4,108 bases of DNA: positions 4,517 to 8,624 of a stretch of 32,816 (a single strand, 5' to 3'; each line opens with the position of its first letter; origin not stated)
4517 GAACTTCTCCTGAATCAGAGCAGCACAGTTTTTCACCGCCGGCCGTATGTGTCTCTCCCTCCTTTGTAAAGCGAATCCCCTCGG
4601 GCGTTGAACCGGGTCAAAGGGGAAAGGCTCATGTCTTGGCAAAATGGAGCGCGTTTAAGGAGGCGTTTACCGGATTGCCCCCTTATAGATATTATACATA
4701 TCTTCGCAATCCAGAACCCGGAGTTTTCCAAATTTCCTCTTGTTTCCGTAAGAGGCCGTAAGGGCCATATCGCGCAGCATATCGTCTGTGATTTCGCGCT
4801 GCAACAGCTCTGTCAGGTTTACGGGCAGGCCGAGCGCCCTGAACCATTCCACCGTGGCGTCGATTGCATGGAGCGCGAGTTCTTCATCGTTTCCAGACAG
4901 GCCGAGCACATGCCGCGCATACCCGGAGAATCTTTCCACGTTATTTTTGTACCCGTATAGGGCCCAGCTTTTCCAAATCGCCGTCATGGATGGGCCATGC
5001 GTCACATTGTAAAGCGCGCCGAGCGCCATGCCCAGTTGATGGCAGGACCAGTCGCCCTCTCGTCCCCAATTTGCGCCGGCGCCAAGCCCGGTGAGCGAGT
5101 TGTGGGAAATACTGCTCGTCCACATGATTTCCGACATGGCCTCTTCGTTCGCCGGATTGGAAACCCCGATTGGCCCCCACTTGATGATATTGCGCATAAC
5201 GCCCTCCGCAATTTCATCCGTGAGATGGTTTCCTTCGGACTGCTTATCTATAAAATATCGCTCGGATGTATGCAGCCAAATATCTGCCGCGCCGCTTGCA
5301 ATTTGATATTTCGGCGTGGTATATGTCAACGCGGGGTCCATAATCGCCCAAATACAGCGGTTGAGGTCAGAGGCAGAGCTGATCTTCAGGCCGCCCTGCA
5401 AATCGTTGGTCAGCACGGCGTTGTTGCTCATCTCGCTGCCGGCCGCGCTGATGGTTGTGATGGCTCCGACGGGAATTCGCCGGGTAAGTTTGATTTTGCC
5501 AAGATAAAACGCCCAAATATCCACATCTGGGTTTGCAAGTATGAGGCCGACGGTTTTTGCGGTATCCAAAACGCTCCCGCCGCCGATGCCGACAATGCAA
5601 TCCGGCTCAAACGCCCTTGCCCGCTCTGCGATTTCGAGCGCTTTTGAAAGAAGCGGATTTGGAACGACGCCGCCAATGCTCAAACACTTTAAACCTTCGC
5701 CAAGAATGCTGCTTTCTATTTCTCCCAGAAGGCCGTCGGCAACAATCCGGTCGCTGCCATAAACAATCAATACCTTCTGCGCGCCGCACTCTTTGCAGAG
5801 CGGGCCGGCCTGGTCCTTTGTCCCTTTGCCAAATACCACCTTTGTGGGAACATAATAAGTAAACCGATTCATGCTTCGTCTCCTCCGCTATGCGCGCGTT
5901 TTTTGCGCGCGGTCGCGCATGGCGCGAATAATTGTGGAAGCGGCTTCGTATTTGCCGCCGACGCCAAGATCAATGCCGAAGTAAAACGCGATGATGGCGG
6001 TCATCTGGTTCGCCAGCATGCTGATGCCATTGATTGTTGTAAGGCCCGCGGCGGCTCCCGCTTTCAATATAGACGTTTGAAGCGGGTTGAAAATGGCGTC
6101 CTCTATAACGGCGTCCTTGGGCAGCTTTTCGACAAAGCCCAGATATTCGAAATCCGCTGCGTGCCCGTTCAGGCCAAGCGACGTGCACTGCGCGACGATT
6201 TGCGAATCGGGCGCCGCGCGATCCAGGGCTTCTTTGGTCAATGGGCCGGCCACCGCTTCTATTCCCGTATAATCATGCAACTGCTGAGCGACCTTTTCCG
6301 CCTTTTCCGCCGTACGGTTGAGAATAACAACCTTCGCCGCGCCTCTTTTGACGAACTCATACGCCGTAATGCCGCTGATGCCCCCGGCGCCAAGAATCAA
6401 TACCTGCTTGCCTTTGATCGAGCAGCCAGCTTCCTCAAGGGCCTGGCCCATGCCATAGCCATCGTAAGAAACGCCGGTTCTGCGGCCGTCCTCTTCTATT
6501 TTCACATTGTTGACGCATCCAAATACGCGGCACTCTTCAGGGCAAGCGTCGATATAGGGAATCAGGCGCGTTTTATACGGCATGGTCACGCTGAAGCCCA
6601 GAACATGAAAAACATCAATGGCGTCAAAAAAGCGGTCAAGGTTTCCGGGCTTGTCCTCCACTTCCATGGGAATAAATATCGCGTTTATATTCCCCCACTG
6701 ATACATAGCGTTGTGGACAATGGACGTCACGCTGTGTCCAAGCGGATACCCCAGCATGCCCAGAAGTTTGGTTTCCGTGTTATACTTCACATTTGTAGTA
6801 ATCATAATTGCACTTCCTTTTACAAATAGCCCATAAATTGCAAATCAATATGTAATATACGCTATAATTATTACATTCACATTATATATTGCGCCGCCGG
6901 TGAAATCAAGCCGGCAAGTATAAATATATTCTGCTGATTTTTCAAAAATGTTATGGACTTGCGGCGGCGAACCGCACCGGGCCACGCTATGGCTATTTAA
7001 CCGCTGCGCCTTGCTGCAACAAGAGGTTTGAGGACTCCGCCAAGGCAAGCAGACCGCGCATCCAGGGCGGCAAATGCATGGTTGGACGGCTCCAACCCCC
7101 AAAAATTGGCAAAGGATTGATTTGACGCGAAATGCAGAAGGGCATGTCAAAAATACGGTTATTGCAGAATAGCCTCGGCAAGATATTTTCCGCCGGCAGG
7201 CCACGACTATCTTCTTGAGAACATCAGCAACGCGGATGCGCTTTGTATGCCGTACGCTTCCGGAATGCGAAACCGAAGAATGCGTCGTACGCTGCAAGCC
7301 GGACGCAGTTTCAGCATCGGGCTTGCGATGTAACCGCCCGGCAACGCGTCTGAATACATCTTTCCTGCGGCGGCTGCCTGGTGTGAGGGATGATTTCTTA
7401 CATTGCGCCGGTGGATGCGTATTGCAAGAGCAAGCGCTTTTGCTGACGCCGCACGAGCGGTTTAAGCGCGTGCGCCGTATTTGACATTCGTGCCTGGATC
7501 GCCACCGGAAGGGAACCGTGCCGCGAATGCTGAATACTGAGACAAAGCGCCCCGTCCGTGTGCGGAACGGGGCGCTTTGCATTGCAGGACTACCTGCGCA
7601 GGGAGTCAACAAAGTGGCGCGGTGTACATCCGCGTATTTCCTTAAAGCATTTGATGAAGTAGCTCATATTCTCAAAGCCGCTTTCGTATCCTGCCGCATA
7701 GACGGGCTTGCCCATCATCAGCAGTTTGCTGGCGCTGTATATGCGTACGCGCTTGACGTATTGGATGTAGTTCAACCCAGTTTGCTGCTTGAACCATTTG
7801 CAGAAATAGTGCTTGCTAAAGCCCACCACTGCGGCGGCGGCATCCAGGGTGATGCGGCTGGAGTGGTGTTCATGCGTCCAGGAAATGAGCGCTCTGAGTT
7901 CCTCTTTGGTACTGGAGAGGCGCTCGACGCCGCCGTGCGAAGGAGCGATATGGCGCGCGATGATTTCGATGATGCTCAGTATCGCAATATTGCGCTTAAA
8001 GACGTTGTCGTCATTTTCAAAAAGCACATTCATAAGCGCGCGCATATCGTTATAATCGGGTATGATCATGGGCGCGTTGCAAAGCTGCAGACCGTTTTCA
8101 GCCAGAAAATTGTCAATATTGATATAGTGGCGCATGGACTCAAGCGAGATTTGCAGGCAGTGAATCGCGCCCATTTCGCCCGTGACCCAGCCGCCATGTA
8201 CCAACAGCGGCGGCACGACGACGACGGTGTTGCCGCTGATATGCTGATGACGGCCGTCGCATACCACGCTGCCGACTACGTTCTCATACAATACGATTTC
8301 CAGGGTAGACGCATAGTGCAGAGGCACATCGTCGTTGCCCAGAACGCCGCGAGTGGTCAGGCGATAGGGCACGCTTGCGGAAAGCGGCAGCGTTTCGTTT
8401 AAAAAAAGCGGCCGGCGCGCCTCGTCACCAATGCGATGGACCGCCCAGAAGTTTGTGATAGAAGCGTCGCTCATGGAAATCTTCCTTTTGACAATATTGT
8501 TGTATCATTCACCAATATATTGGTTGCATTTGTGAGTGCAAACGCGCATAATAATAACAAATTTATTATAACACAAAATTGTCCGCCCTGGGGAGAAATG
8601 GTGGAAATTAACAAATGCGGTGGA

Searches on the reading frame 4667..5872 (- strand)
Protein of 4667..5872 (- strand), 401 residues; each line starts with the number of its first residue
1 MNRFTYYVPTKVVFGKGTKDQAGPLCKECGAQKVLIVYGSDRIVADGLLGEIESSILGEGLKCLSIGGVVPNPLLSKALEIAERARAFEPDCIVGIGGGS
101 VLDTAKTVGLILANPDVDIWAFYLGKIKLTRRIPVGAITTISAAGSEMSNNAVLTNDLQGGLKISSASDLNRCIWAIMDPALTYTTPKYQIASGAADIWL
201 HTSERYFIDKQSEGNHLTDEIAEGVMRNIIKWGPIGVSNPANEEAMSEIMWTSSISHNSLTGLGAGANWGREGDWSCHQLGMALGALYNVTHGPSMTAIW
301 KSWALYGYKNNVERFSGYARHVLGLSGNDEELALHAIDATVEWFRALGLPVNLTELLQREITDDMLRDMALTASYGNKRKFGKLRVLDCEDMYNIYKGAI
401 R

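Call 43: search_protein_families(library=ncbifam, proteins=[window:4667-5872:-], max_evalue=0.001)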
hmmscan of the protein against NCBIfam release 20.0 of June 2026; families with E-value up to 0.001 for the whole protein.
window:4667-5872:- (401 aa): 17 families
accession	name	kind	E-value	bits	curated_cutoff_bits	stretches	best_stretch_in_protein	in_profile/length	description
NF011717.0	PRK15138.1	equivalog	6.6e-50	170.3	645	1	1-356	1-346/387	alcohol dehydrogenase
NF053866.1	CholDhdGbsBBac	equivalog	3.1e-33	115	550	1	5-399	11-390/392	choline dehydrogenase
NF041833.1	Fe_ADH_ErcA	equivalog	1.8e-30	106.4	550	1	7-373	6-356/382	alcohol dehydrogenase-like regulatory protein ErcA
NF050025.1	SulfAcetaldRedSarD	equivalog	8.2e-27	94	700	1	4-336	3-324/385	sulfoacetaldehyde reductase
TIGR02638.1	lactal_redase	equivalog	2.7e-25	89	523.15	1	10-359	8-346/379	lactaldehyde reductase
NF007911.0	PRK10624.1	equivalog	1.4e-22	80.2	537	1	13-397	12-379/382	lactaldehyde reductase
NF010378.0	PRK13805.1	equivalog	5.3e-22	77.5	951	1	6-299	459-749/872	bifunctional acetaldehyde-CoA/alcohol dehydrogenase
NF058672.1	4HyButDHCUPNE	equivalog_domain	8.9e-22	77.8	500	1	7-367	6-346/378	4-hydroxybutyrate dehydrogenase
NF011998.0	PRK15454.1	equivalog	3.9e-19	68.6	556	1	5-351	23-350/395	ethanolamine utilization ethanol dehydrogenase EutG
TIGR03405.1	Phn_Fe-ADH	equivalog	1.1e-16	60.6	423.7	1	6-245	1-235/355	iron-containing alcohol dehydrogenase PsrA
NF007363.0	PRK09860.1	equivalog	1.3e-16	60.7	581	1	2-375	2-362/383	L-threonine dehydrogenase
TIGR04266.1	NDMA_methanol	equivalog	1.4e-15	57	625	1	11-354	18-352/420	NDMA-dependent methanol dehydrogenase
NF041822.1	daptide_DH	equivalog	3.1e-14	52.6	300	1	78-260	45-232/363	daptide-type RiPP biosynthesis dehydogenase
NF006941.0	PRK09423.1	subfamily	7.9e-10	38.1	336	1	5-115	4-110/367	glycerol dehydrogenase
NF053832.1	GlycoaldRedHalo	equivalog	1.2e-06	27.9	550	1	6-109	5-104/363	glycolaldehyde reductase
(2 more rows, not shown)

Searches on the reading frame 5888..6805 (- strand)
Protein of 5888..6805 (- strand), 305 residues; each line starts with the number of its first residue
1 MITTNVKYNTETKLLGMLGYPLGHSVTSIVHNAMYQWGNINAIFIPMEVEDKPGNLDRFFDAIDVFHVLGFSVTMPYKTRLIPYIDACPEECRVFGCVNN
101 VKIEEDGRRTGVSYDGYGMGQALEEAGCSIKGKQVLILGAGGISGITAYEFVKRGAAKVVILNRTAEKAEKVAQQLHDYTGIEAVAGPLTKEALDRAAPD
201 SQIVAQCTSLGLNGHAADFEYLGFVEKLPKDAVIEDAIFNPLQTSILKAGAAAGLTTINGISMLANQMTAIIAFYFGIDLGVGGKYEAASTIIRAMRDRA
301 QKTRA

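Call 43: search_protein_families(library=ncbifam, proteins=[window:5888-6805:-], max_evalue=0.001)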
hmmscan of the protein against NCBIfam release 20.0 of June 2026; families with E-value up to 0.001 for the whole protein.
window:5888-6805:- (305 aa): 35 families (the best 25 are shown)
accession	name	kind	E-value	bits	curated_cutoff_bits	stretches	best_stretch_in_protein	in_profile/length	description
NF001319.0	PRK00258.3-3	equivalog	1.3e-46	158.9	252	1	9-289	3-270/279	shikimate dehydrogenase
TIGR00507.1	aroE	equivalog_domain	2e-43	148.5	200.2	1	13-282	1-258/270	shikimate dehydrogenase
NF001322.0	PRK00258.3-6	equivalog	3.7e-40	138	285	1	13-280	6-254/272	shikimate dehydrogenase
NF001315.0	PRK00258.2-4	equivalog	1.5e-39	135.9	413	1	8-277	3-267/284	shikimate dehydrogenase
NF001312.0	PRK00258.1-4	equivalog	1e-38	133.3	295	1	9-279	6-267/285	shikimate dehydrogenase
NF001314.0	PRK00258.2-2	equivalog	1e-38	133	248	1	9-277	4-271/290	shikimate dehydrogenase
NF001313.0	PRK00258.2-1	equivalog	1.7e-37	129.5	431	1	9-281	6-278/290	shikimate dehydrogenase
NF009200.0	PRK12548.1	subfamily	1.7e-37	129.3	432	1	9-282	6-280/289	shikimate dehydrogenase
NF009201.0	PRK12549.1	subfamily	7.8e-30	104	235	1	10-277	5-268/286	shikimate dehydrogenase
NF001311.0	PRK00258.1-3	equivalog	1.5e-29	103.1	235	1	16-274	9-254/279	shikimate dehydrogenase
NF001310.0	PRK00258.1-2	equivalog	6.1e-29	101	221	1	17-272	7-255/279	shikimate dehydrogenase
NF010631.0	PRK14027.1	equivalog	6.1e-27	94.7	515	1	12-279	4-270/283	quinate/shikimate dehydrogenase (NAD+)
NF006802.0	PRK09310.1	equivalog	8.1e-24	84.2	598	1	9-176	212-375/477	bifunctional 3-dehydroquinate dehydratase/shikimate dehydrogenase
NF009390.0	PRK12749.1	equivalog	3e-23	82.6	349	1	11-279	6-274/288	quinate/shikimate dehydrogenase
TIGR01809.1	Shik-DH-AROM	equivalog_domain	8.6e-22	77.6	196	1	10-275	3-268/282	shikimate dehydrogenase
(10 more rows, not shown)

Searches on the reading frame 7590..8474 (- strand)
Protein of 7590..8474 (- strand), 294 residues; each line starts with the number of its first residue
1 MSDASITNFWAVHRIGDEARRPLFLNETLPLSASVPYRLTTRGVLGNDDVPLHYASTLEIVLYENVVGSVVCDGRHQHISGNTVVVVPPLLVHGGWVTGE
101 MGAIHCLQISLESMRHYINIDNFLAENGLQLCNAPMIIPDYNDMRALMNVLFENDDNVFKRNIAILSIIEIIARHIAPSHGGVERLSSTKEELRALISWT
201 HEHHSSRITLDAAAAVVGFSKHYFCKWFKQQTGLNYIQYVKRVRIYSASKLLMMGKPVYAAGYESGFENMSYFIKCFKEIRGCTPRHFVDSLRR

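Call 4: search_protein_families(library=pfam, proteins=[window:7590-8474:-], max_evalue=0.01)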
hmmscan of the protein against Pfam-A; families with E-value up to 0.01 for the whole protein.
window:7590-8474:- (294 aa): 3 families
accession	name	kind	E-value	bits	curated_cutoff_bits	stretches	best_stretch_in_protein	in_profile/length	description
PF12833.13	HTH_18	-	9.7e-17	61.5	33.6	1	214-288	2-77/80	Helix-turn-helix domain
PF00165.29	HTH_AraC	-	1.2e-10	41.7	26.6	1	201-240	2-41/42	Bacterial regulatory helix-turn-helix proteins, AraC family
PF02311.25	AraC_binding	-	0.00016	21.8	21.1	1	48-129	14-96/135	AraC-like ligand binding domain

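Call 5: search_protein_families(library=ncbifam, proteins=[window:7590-8474:-], max_evalue=0.01)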
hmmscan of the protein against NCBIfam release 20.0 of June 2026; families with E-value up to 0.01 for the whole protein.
window:7590-8474:- (294 aa): 25 families
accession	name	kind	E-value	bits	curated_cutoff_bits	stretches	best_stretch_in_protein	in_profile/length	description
NF047788.1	TransRegPocR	equivalog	1.8e-17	63.5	500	1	101-291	98-290/296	transcriptional regulator PocR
NF047455.1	TF_Staph_AryK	equivalog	7.7e-16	57.5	850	1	164-289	130-256/759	transcriptional regulator AryK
NF010028.0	PRK13503.1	equivalog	7.3e-15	55.1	288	1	47-287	25-268/278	HTH-type transcriptional activator RhaS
TIGR04094.1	adjacent_YSIRK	equivalog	1.4e-10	40.8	200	1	192-288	286-382/383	YSIRK-targeted surface antigen transcriptional regulator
NF007860.0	PRK10572.1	equivalog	3e-10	39.4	208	1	155-290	149-283/292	arabinose operon transcriptional regulator AraC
NF007584.0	PRK10219.1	equivalog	3.3e-07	30.6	174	1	191-288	5-103/107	superoxide response transcriptional regulator SoxS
NF049932.1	TranspRegBtr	equivalog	4.5e-07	28.8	900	1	197-292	170-266/531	bacillibactin transport transcriptional regulator Btr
NF012228.1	RobA_TF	equivalog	1.1e-06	28.4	380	1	193-287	5-100/286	MDR efflux pump AcrAB transcriptional activator RobA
NF033869.1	viru_reg_Rsp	equivalog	1.4e-06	27.1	400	1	181-291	137-248/701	AraC family transcriptional regulator Rsp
NF011701.0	PRK15121.1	equivalog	1.6e-06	27.9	426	1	193-287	7-102/289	MDR efflux pump AcrAB transcriptional activator RobA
NF006902.0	PRK09393.1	equivalog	2.8e-06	26.8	425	1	189-289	218-319/327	transcriptional regulator FtrA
NF007693.0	PRK10371.1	equivalog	3.3e-06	26.5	253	1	193-288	200-296/309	transcriptional regulator MelR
NF010025.2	PRK13500.1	equivalog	6e-06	26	525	1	192-288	177-274/282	HTH-type transcriptional activator RhaR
TIGR02297.1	HpaA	equivalog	9.3e-06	25.1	274.65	1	70-289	57-285/287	4-hydroxyphenylacetate catabolism regulatory protein HpaA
NF010027.0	PRK13502.1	equivalog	1.1e-05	25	384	1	194-287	179-273/282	HTH-type transcriptional activator RhaR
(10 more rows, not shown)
